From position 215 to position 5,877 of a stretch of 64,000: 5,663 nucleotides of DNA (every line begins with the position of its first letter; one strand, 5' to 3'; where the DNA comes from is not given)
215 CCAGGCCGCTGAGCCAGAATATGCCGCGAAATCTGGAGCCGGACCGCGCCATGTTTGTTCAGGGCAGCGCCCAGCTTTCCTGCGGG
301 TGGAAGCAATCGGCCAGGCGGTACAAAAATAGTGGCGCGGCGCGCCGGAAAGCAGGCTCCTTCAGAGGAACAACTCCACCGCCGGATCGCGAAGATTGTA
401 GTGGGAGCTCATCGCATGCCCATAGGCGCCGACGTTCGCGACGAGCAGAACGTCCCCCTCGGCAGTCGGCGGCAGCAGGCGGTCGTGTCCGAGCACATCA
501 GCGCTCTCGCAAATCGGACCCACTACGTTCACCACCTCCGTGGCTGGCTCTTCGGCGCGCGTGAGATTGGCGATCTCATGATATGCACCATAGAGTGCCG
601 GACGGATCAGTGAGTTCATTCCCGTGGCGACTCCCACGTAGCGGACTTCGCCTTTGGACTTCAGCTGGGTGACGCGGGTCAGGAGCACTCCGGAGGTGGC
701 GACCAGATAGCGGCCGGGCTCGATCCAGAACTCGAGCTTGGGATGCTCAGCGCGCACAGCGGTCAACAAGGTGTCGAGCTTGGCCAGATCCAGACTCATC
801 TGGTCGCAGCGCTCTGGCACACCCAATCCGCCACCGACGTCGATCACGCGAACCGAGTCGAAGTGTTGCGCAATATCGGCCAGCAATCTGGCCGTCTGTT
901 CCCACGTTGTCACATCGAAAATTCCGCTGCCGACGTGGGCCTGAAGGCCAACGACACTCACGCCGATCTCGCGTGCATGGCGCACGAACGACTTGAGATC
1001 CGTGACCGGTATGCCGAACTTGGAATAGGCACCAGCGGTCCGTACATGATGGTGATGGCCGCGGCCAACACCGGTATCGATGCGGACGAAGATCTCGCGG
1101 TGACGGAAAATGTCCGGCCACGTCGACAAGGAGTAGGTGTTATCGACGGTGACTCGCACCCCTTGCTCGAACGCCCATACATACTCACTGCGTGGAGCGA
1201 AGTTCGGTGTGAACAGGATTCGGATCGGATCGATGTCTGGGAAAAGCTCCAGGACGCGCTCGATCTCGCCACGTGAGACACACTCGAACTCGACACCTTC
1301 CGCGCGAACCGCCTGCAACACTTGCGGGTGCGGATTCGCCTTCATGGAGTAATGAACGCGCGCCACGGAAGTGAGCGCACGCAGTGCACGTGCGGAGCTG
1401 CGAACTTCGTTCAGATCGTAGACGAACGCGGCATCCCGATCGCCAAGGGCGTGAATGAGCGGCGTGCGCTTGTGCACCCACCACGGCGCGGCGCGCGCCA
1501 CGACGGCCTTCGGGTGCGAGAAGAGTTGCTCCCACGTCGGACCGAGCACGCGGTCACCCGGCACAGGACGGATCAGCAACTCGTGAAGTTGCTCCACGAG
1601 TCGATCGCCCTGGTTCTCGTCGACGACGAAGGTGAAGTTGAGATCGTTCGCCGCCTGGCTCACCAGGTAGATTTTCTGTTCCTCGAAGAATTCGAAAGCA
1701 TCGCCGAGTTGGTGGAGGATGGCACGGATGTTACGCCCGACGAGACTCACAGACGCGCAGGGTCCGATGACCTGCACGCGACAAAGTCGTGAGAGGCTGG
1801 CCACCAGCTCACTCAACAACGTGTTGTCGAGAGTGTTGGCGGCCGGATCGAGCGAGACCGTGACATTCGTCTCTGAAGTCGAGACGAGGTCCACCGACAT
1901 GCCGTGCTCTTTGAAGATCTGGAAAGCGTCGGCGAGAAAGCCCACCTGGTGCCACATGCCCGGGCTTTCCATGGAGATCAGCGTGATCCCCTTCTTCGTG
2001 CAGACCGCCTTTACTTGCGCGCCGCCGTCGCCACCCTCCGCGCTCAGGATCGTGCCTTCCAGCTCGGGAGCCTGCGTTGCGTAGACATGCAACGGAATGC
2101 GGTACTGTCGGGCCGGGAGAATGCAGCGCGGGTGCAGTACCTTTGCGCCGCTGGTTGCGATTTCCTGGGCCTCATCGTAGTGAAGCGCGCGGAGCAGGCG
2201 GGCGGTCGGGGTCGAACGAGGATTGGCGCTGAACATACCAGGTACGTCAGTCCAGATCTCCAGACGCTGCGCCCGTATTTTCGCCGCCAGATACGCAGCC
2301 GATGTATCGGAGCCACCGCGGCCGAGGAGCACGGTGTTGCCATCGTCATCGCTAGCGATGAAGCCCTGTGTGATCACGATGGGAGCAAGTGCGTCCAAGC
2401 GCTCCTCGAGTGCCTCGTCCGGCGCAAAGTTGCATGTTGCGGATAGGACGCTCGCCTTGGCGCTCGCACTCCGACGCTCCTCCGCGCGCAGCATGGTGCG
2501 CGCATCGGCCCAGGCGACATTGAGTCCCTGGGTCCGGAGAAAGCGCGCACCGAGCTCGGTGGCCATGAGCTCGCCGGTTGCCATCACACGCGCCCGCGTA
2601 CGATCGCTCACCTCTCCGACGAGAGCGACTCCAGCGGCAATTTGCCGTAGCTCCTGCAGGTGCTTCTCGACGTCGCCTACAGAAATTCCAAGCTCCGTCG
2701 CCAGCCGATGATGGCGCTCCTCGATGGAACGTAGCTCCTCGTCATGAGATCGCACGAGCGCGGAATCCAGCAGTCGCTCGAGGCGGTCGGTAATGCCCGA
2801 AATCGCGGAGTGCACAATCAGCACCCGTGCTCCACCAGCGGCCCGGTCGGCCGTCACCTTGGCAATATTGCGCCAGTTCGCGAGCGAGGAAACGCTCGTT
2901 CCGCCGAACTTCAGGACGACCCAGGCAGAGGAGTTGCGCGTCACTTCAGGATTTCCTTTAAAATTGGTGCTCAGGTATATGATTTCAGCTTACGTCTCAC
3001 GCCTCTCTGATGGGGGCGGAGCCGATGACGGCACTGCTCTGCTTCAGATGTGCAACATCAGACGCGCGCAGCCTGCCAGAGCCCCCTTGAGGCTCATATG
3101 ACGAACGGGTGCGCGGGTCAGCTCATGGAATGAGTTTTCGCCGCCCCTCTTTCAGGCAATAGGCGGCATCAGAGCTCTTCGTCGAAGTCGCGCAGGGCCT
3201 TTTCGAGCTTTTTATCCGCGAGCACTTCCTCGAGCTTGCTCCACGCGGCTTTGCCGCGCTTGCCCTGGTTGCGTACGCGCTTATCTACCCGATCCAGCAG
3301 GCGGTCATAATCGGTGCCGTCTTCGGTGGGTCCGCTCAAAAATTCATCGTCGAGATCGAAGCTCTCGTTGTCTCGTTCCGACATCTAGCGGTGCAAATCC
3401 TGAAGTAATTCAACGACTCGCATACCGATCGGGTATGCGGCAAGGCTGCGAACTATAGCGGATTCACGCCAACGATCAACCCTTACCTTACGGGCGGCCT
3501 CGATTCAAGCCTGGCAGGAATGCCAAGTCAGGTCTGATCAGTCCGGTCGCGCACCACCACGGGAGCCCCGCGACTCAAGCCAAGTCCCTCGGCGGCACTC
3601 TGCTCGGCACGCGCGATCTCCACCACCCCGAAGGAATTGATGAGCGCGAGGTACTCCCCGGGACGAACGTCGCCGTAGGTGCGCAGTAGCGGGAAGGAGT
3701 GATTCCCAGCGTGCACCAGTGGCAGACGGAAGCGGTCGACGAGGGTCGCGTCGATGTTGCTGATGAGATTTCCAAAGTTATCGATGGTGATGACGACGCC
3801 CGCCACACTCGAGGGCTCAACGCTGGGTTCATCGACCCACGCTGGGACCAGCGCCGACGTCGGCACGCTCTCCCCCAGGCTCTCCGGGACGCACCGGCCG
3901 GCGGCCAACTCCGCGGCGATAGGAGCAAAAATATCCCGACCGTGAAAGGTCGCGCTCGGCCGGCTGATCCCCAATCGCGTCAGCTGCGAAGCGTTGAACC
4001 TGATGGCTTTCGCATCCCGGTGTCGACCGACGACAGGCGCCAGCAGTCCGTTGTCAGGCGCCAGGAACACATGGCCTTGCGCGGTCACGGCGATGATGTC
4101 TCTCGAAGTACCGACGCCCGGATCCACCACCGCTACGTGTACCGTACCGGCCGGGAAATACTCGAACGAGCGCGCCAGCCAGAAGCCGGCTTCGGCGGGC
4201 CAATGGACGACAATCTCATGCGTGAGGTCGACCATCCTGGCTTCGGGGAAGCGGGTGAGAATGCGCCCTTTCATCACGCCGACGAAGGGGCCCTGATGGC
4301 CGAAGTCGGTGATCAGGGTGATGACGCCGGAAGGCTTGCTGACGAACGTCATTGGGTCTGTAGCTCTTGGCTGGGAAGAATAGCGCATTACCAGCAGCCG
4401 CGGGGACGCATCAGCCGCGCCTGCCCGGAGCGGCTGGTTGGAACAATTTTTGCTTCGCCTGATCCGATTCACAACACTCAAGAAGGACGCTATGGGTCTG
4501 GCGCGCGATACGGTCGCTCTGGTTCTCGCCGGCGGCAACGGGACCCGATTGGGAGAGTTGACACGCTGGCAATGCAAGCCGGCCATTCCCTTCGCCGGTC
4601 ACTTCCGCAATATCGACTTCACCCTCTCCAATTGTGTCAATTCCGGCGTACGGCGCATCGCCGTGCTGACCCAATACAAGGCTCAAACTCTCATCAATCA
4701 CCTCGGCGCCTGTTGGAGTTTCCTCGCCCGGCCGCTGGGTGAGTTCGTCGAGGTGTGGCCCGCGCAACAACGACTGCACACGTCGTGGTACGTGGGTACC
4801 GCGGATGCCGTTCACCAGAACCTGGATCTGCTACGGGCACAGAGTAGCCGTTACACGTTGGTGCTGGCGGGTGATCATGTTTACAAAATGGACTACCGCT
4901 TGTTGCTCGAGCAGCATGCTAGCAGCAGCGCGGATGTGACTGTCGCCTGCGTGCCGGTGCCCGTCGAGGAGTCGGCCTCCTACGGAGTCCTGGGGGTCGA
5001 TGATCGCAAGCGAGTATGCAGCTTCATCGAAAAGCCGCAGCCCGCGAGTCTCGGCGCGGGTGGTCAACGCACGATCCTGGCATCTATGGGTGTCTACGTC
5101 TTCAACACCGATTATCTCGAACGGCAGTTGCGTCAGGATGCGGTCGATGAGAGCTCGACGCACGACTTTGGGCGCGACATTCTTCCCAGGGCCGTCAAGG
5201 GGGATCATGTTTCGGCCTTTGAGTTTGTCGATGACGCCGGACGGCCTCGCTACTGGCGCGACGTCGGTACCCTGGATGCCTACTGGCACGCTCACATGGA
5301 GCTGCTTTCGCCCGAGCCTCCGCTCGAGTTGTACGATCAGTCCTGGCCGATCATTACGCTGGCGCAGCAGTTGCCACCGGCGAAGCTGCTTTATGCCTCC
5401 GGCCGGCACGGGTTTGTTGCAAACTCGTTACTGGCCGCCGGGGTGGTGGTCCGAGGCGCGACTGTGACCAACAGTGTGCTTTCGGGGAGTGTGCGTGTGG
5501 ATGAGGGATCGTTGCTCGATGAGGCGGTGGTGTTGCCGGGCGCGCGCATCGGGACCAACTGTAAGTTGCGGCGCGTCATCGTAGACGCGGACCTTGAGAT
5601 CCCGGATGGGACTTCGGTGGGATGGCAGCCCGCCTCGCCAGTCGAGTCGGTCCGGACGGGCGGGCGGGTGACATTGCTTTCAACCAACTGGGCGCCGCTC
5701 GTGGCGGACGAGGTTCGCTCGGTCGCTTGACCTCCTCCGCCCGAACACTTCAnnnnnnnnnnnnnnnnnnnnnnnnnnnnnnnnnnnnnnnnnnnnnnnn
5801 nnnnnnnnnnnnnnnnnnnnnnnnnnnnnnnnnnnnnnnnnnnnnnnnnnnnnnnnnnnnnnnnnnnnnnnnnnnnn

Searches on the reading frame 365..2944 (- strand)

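Call 22: search_protein_families(library=pfam, proteins=[window:365-2944:-], max_evalue=0.00001)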
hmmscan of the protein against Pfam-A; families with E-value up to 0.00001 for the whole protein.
window:365-2944:- (860 aa): 4 families
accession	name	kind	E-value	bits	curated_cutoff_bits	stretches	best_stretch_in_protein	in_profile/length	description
PF00696.33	AA_kinase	-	5.8e-46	157.5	24.9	1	8-287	2-232/234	Amino acid kinase family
PF02784.22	Orn_Arg_deC_N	-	8.8e-44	150.2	23.4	1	514-749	4-247/247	Pyridoxal-dependent decarboxylase, pyridoxal binding domain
PF00278.28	Orn_DAP_Arg_deC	-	3e-24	85.6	23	1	641-839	5-95/95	Pyridoxal-dependent decarboxylase, C-terminal sheet domain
PF22468.2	ACT_9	-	6.9e-12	45.4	27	0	323-363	1-43/61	ACT domain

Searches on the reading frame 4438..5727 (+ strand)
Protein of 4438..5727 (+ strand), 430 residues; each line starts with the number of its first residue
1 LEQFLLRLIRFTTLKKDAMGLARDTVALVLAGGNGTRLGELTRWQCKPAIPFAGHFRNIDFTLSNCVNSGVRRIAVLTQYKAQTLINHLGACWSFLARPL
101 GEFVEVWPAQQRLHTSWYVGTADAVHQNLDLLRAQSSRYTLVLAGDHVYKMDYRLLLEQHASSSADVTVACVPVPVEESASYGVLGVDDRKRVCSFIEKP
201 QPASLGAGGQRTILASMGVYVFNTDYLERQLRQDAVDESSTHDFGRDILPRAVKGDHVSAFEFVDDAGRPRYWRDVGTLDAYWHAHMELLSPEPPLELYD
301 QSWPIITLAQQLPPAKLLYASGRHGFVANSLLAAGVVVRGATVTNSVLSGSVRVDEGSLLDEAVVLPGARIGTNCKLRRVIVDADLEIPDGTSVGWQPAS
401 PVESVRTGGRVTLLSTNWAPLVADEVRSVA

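Call 22: search_protein_families(library=pfam, proteins=[window:4438-5727:+], max_evalue=0.00001)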
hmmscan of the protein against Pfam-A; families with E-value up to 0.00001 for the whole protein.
window:4438-5727:+ (430 aa): 3 families
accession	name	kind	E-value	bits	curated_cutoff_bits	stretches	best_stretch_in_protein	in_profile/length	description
PF00483.29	NTP_transferase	-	1.4e-58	198.8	21.2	1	27-290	2-243/245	Nucleotidyl transferase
PF24894.1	Hexapep_GlmU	-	6.5e-24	84.5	23.3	1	313-399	1-88/104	GlmU-like, C-terminal hexapeptide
PF12804.13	NTP_transf_3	-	6.2e-08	33.4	27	1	27-171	1-122/160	MobA-like NTP transferase domain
